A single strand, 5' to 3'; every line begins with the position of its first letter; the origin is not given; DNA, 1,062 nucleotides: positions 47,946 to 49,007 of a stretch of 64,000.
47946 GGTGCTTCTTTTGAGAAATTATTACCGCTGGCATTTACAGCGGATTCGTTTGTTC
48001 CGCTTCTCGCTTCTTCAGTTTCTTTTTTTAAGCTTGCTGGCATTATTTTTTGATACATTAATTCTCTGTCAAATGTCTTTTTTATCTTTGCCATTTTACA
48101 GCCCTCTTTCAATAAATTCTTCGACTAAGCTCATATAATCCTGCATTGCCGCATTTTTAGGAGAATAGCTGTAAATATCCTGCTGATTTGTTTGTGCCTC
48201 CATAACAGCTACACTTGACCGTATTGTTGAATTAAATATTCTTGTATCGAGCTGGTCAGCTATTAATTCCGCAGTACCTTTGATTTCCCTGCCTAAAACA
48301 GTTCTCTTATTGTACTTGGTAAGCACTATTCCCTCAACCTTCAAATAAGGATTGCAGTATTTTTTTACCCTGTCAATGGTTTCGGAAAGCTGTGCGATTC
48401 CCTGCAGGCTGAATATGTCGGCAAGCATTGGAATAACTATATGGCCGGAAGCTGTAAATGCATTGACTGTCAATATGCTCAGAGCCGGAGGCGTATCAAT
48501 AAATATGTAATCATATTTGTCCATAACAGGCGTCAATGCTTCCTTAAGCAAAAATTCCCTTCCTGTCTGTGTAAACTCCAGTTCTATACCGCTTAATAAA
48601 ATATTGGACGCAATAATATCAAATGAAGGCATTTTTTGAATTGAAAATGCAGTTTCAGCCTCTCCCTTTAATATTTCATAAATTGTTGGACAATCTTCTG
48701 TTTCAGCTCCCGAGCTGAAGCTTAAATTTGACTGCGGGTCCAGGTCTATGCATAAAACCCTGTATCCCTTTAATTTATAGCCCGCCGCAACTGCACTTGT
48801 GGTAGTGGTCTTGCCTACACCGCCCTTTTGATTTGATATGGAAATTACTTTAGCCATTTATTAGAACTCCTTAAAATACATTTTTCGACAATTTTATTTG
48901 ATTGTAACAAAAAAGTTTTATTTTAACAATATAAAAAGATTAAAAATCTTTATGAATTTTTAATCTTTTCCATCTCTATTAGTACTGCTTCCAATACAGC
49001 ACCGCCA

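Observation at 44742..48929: Orphan ParA-like ATPase coupled to a basic-tailed ComFB-domain protein next to cheW-mcp-cheW: candidate chemoreceptor-array positioning system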

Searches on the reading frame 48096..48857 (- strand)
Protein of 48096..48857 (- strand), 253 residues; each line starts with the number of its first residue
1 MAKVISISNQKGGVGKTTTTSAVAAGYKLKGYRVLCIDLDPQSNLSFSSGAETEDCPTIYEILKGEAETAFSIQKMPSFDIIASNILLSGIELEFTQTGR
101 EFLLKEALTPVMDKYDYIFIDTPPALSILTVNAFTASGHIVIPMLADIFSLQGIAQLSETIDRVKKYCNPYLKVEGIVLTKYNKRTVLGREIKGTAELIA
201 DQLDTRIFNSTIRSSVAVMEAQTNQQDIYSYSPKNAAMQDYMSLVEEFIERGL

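Call 3: search_protein_families(library=pfam, proteins=[window:48096-48857:-], max_evalue=0.01)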
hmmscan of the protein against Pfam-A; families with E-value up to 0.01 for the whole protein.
window:48096-48857:- (253 aa): 10 families
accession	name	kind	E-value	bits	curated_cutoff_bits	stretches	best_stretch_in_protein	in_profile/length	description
PF13614.12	AAA_31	-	8.1e-52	176.2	27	1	2-174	1-177/177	AAA domain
PF01656.29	CbiA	-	1.3e-23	83.8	25.4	1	5-226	1-123/125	CobQ/CobB/MinD/ParA nucleotide binding domain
PF09140.17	MipZ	-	2.3e-09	37.4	20.7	1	4-41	2-39/262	ATPase MipZ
PF06564.18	CBP_BcsQ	-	6.6e-08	32.8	21.3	1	4-140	3-141/234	Cellulose biosynthesis protein BcsQ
PF02374.21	ArsA_ATPase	-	9.4e-08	32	24.3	1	10-54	8-52/305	Anion-transporting ATPase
PF10609.15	ParA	-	3.2e-07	30.5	27.1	1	2-40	3-41/246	NUBPL iron-transfer P-loop NTPase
PF00142.24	Fer4_NifH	-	6.1e-07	29.6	25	1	11-65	8-61/271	4Fe-4S iron sulfur cluster binding proteins, NifH/frxC family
PF03029.23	ATP_bind_1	-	0.00017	21.9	27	1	13-95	6-74/240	Conserved hypothetical ATP binding protein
PF00448.28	SRP54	-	0.0028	17.8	22.7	0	13-40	11-38/196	SRP54-type protein, GTPase domain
PF03308.22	MeaB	-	0.0071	15.8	23.1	0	12-46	42-76/273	Methylmalonyl Co-A mutase-associated GTPase MeaB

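Call 16: search_solved_structures(query=window:48096-48857:-, max_evalue=1e-10)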
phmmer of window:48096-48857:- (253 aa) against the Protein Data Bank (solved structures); distinct sequences matched with E-value up to 1e-10: 19.
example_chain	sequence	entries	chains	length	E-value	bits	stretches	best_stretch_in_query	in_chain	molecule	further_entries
8ray_B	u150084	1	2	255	5.8e-41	143.8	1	2-251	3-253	ParA family protein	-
4pfs_A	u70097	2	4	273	6.2e-38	133.9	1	1-228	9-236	Cobyrinic Acid a,c-diamide synthase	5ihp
5if9_A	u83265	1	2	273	1.1e-37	133.1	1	2-228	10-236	Cobyrinic Acid a,c-diamide synthase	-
1wcv_1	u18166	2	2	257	4.8e-35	124.5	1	4-251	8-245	SEGREGATION PROTEIN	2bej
6iub_A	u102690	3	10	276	1.3e-34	123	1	1-190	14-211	SpoOJ regulator (Soj)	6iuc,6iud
2bek_A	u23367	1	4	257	6.3e-34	120.8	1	4-251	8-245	SEGREGATION PROTEIN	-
8jmj_A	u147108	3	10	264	1.5e-33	119.6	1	1-194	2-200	SpoOJ regulator (Soj)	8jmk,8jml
3k9g_A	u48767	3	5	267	2.4e-17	66.6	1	3-172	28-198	PF-32 protein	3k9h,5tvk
6non_A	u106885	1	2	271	5.9e-17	65.3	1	3-163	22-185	Cobyrinic acid ac-diamide synthase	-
6noo_A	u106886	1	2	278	6.4e-17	65.2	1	3-163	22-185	Maintenance of carboxysome positioning A protein, MCDA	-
6nop_B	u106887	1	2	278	8.5e-16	61.5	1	3-163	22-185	Cobyrinic acid ac-diamide synthase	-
1g3q_A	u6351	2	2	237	1.6e-13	54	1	1-247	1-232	CELL DIVISION INHIBITOR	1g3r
5k5z_A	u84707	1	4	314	3.2e-12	49.8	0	2-47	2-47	ParA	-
5u1j_B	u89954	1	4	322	3.4e-12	49.7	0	2-47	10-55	Uncharacterized protein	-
1ion_A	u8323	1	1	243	6.2e-12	48.9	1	1-247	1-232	PROBABLE CELL DIVISION INHIBITOR MIND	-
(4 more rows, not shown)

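Call 17: search_protein_families(library=ncbifam, proteins=[window:48096-48857:-], max_evalue=0.001)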
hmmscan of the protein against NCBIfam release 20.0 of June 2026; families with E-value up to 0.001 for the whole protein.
window:48096-48857:- (253 aa): 25 families
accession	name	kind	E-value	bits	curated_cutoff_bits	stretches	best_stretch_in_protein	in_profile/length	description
NF041546.1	ParA_partition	equivalog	3.8e-29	101.7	180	2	104-247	66-203/203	ParA family partition ATPase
TIGR03453.1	partition_RepA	equivalog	1.9e-28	99.4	348.45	1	3-241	105-363/387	plasmid partitioning protein RepA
TIGR03371.1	cellulose_yhjQ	equivalog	1.4e-19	70.5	157.85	1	3-244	2-237/246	cellulose biosynthesis protein BcsQ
NF010443.0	PRK13869.1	subfamily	5.1e-19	68.3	446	2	3-51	122-170/405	plasmid-partitioning protein RepA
TIGR01969.1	minD_arch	subfamily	1.5e-18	66.9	201.75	1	4-249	2-231/251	cell division ATPase MinD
NF041283.1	PrgP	equivalog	1.4e-16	60.6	400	1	1-216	1-226/297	ParA superfamily DNA segregation protein PrgP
NF010259.0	PRK13705.1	equivalog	4.6e-15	55.5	725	1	3-222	107-342/388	plasmid-partitioning protein SopA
TIGR01968.1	minD_bact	equivalog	1.3e-10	41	212.9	1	2-152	1-149/261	septum site-determining protein MinD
TIGR01007.1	eps_fam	subfamily_domain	2.8e-10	40.1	108.05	1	3-128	18-141/204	polysaccharide biosynthesis tyrosine autokinase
TIGR01287.1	nifH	equivalog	2.8e-09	36.7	394.35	1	10-75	7-71/275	nitrogenase iron protein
NF009701.0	PRK13230.1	subfamily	2.9e-09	36.3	350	1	10-76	8-73/291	nitrogenase reductase-like protein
NF033200.1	F430_CfbC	exception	2.3e-08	33.8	402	1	10-68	7-64/260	Ni-sirohydrochlorin a,c-diamide reductive cyclase ATP-dependent reductase subunit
NF008079.0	PRK10818.1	equivalog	2e-07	30.6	508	1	1-75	1-76/270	septum site-determining protein MinD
TIGR01281.1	DPOR_bchL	equivalog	3.7e-07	29.8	345.15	1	10-65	7-60/268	ferredoxin:protochlorophyllide reductase (ATP-dependent) iron-sulfur ATP-binding protein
TIGR00345.1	GET3_arsA_TRC40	subfamily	6.3e-07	29.2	135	1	11-47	5-41/299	TRC40/GET3/ArsA family transport-energizing ATPase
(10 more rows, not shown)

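Call 39: search_solved_structures(query=window:48096-48857:-, max_evalue=1e-30, show_alignments=5)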
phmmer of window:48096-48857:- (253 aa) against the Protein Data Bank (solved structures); distinct sequences matched with E-value up to 1e-30: 7.
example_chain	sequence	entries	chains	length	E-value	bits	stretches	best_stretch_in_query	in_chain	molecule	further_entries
8ray_B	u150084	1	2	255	5.8e-41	143.8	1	2-251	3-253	ParA family protein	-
4pfs_A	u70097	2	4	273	6.2e-38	133.9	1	1-228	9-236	Cobyrinic Acid a,c-diamide synthase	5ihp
5if9_A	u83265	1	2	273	1.1e-37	133.1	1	2-228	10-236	Cobyrinic Acid a,c-diamide synthase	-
1wcv_1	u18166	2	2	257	4.8e-35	124.5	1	4-251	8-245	SEGREGATION PROTEIN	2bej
6iub_A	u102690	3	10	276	1.3e-34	123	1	1-190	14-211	SpoOJ regulator (Soj)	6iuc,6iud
2bek_A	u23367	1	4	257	6.3e-34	120.8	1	4-251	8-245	SEGREGATION PROTEIN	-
8jmj_A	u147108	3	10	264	1.5e-33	119.6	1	1-194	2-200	SpoOJ regulator (Soj)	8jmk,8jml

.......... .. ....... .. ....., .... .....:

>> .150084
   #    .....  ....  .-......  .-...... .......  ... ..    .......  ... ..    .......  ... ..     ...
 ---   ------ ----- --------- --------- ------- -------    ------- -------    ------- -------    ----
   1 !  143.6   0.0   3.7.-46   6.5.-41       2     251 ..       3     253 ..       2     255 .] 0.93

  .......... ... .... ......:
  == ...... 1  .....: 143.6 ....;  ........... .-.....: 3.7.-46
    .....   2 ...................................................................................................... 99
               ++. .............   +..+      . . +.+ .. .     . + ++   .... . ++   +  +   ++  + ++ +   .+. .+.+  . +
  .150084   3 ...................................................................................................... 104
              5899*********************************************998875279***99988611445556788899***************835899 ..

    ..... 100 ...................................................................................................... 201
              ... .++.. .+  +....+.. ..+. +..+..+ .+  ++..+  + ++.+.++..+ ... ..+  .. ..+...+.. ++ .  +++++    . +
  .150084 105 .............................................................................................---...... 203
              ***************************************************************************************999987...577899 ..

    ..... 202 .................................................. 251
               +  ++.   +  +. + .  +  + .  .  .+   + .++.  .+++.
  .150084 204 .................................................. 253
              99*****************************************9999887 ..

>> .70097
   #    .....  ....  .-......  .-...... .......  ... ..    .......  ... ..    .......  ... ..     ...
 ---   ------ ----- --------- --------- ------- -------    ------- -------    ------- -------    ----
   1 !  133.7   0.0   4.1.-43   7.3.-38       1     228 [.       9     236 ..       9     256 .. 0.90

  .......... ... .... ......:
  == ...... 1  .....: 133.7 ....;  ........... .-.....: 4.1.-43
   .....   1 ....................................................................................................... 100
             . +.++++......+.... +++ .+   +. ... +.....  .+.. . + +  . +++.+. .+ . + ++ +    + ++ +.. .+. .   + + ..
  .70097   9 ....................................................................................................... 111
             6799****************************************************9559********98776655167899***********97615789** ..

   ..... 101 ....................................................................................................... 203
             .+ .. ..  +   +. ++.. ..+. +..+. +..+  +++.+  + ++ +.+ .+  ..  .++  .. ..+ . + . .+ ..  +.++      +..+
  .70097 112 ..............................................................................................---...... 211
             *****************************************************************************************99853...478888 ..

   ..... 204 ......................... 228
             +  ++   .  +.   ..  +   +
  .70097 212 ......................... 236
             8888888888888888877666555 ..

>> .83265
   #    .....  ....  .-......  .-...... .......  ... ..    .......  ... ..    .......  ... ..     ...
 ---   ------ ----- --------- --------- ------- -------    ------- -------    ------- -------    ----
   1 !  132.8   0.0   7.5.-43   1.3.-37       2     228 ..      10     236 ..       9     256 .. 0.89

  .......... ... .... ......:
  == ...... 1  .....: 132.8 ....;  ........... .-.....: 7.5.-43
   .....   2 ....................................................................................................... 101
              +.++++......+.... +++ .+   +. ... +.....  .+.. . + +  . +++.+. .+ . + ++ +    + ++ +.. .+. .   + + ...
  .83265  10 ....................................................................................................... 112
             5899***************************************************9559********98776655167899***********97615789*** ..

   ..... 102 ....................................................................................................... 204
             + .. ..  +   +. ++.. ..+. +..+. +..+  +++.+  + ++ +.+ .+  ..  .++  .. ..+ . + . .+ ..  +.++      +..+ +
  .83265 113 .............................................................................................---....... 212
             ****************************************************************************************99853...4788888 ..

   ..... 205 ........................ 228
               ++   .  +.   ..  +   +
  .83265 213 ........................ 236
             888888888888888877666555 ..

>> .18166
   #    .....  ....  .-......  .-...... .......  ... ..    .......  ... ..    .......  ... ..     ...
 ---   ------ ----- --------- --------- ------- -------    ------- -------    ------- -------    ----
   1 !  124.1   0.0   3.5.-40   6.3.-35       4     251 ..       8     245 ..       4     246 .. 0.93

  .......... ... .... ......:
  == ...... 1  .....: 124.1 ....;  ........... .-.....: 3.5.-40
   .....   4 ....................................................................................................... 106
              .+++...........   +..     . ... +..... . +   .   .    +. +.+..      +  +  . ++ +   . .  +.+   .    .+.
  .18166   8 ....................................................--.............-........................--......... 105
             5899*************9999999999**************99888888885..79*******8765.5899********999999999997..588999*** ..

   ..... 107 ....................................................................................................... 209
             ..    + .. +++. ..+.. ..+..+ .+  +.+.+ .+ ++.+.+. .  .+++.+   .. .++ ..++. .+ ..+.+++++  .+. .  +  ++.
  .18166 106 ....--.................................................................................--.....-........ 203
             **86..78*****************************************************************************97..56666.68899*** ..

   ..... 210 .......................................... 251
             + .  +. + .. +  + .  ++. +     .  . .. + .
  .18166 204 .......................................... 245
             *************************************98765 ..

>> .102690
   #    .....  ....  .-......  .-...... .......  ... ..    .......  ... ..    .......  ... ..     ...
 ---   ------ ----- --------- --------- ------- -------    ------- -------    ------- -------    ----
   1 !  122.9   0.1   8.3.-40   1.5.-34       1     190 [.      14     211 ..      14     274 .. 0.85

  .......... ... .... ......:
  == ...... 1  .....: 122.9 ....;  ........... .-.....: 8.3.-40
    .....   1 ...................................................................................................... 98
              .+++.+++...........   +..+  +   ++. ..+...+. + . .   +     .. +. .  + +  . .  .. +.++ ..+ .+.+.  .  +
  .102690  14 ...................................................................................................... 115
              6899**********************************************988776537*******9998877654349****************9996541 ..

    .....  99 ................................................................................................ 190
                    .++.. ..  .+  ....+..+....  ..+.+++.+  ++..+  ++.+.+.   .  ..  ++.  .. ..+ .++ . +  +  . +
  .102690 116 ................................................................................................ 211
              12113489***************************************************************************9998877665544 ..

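Call 72: find_homologous_proteins(query=A4, max_evalue=1e-20)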
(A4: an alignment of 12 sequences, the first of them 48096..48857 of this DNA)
Query A4 (12 sequences) (253 aa, profile of the alignment): 7829 proteins with E <= 1e-20 among 8000 candidates; the best 120 are listed.
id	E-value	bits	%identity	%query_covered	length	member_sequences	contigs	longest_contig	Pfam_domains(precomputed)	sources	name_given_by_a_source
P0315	5.1e-135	467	67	99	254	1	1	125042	PF00142.25,PF10609.16,PF01656.30,PF13614.13,PF09140.18,PF06564.19,PF02374.22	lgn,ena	-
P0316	5.7e-135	466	65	100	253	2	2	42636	PF00142.25,PF10609.16,PF01656.30,PF13614.13,PF09140.18,PF06564.19,PF02374.22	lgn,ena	-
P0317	7.2e-135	466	67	99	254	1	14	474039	PF00142.25,PF10609.16,PF01656.30,PF13614.13,PF09140.18,PF06564.19,PF02374.22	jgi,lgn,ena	-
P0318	9.5e-135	466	65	100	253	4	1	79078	PF00142.25,PF10609.16,PF01656.30,PF13614.13,PF09140.18,PF06564.19,PF02374.22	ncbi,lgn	-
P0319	2.1e-134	464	66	99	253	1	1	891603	PF00142.25,PF10609.16,PF01656.30,PF13614.13,PF09140.18,PF06564.19,PF02374.22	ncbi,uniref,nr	ncbi:ParA family protein [Caproiciproducens faecalis]|uniref:ParA family protein n=1 Tax=Caproicipro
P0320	2.6e-134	464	65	100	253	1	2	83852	PF00142.25,PF10609.16,PF01656.30,PF13614.13,PF09140.18,PF06564.19,PF02374.22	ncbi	-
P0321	2.8e-134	464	66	99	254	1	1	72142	PF00142.25,PF10609.16,PF01656.30,PF13614.13,PF09140.18,PF06564.19,PF02374.22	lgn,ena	-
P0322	3.6e-134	464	66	100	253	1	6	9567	PF00142.25,PF10609.16,PF01656.30,PF13614.13,PF09140.18,PF06564.19,PF02374.22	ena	-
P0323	3.9e-134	464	67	99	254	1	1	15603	PF00142.25,PF10609.16,PF01656.30,PF13614.13,PF09140.18,PF06564.19,PF02374.22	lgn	-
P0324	5.5e-134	463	66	99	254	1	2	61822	PF00142.25,PF10609.16,PF01656.30,PF13614.13,PF09140.18,PF06564.19,PF02374.22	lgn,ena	-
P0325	6.4e-134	463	66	99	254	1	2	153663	PF00142.25,PF10609.16,PF01656.30,PF13614.13,PF09140.18,PF06564.19,PF02374.22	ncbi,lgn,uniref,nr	ncbi:ParA family protein [Caproiciproducens sp.]|uniref:ParA family protein n=1 Tax=Caproiciproducen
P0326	6.8e-134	463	64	100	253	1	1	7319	PF00142.25,PF10609.16,PF01656.30,PF13614.13,PF09140.18,PF06564.19,PF02374.22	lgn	-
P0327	9.6e-134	462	65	100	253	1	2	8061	PF00142.25,PF10609.16,PF01656.30,PF13614.13,PF09140.18,PF06564.19,PF02374.22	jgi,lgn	jgi:ATPases involved in chromosome partitioning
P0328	9.8e-134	462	66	100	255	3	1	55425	PF00142.25,PF10609.16,PF01656.30,PF13614.13,PF09140.18,PF06564.19,PF02374.22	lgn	-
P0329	1.0e-133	462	67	99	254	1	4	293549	PF00142.25,PF10609.16,PF01656.30,PF13614.13,PF09140.18,PF06564.19,PF02374.22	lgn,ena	-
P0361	1.0e-131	456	64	100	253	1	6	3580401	PF00142.25,PF10609.16,PF01656.30,PF13614.13,PF09140.18,PF06564.19,PF02374.22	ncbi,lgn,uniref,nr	ncbi:ParA family protein [Caproiciproducens sp. NJN-50]|uniref:ParA family protein n=1 Tax=Acutaliba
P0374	1.9e-131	455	64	99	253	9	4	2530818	PF00142.25,PF10609.16,PF01656.30,PF13614.13,PF09140.18,PF06564.19,PF02374.22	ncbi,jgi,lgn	ncbi:MAG: Sporulation initiation inhibitor protein Soj [Eubacteriales bacterium]|jgi:chromosome part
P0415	9.4e-131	453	64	100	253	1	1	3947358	PF00142.25,PF10609.16,PF01656.30,PF13614.13,PF09140.18,PF06564.19,PF02374.22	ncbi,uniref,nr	ncbi:ParA family protein [Caproicibacter fermentans]|uniref:Sporulation initiation inhibitor protein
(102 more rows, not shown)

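Call 74: find_encoding_contigs(protein=P0361, flank=10000, max_places=1)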
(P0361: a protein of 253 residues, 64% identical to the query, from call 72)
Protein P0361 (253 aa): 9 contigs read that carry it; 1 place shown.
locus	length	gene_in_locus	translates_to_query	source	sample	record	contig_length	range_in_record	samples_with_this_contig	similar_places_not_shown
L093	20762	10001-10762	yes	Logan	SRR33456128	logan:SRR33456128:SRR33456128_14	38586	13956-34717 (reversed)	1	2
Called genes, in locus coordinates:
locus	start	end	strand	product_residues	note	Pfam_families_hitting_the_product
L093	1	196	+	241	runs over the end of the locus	PF00106:adh_short, PF01370:Epimerase, PF08659:KR, PF13561:adh_short_C2, PF16363:GDP_Man_Dehyd (weak)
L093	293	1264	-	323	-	PF20511:PMI_typeI_cat, PF21621:MPI_cupin_dom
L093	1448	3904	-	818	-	PF07992:Pyr_redox_2, PF13738:Pyr_redox_3 (weak), PF00070:Pyr_redox, PF02852:Pyr_redox_dim, PF00581:Rhodanese, PF01206:TusA, PF02635:DsrE, PF13686:DrsE_2, +3 more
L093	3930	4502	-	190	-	PF08534:Redoxin, PF00578:AhpC-TSA, PF00085:Thioredoxin, PF13098:Thioredoxin_2, PF13905:Thioredoxin_8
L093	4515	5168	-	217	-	PF02683:DsbD_TM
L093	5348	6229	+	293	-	PF00070:Pyr_redox (faint), PF00890:FAD_binding_2 (faint), PF01134:GIDA (faint), PF01266:DAO (faint), PF07992:Pyr_redox_2, PF13738:Pyr_redox_3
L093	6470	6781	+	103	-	PF00085:Thioredoxin, PF00578:AhpC-TSA (weak), PF08534:Redoxin (weak), PF13728:TraF (weak), PF14595:Thioredoxin_9 (weak), PF13098:Thioredoxin_2, PF13905:Thioredoxin_8 (faint)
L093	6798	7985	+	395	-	PF00730:HhH-GPD, PF00633:HHH, PF14815:NUDIX_4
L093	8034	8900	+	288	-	PF00892:EamA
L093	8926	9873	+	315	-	PF00056:Ldh_1_N, PF02866:Ldh_1_C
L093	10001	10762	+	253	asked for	PF00142:Fer4_NifH (faint), PF01656:CbiA, PF02374:ArsA_ATPase (weak), PF06564:CBP_BcsQ, PF09140:MipZ, PF10609:ParA, PF13614:AAA_31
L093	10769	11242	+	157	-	PF10719:ComFB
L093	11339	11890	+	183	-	PF04260:DUF436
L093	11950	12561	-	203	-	PF04191:PEMT, PF04140:ICMT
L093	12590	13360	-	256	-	-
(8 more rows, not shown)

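Call 87: find_encoding_contigs(protein=P0374, flank=10000, max_places=1)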
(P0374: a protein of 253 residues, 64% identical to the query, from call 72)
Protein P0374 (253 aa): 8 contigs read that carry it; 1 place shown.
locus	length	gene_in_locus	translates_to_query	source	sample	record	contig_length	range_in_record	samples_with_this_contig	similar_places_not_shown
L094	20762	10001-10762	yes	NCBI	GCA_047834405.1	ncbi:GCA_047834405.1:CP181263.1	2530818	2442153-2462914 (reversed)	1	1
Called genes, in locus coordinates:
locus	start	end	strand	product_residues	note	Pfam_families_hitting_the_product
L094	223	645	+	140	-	PF00011:HSP20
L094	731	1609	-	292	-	PF00781:DAGK_cat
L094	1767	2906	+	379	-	PF00149:Metallophos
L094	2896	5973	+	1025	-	PF13476:AAA_23, PF13514:AAA_27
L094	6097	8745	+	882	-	PF02743:dCache_1, PF00989:PAS (faint), PF13188:PAS_8 (faint), PF08447:PAS_3, PF13426:PAS_9, PF08447:PAS_3, PF00990:GGDEF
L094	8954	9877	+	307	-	PF10340:Say1_Mug180 (weak), PF00135:COesterase (faint), PF20434:BD-FAE, PF07859:Abhydrolase_3, PF00326:Peptidase_S9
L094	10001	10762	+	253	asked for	PF00142:Fer4_NifH (faint), PF01656:CbiA, PF02374:ArsA_ATPase (weak), PF06564:CBP_BcsQ, PF09140:MipZ (weak), PF10609:ParA, PF13614:AAA_31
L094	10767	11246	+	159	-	PF10719:ComFB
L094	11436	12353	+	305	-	PF00781:DAGK_cat, PF19279:YegS_C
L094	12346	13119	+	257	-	PF01569:PAP2, PF14378:PAP2_3 (weak)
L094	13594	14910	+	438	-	PF24708:Lip_C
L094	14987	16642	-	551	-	PF00920:ILVD_EDD_N, PF24877:ILV_EDD_C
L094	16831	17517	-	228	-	PF00392:GntR, PF07729:FCD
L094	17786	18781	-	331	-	PF00710:Asparaginase, PF17763:Asparaginase_C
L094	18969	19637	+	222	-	PF00072:Response_reg, PF00486:Trans_reg_C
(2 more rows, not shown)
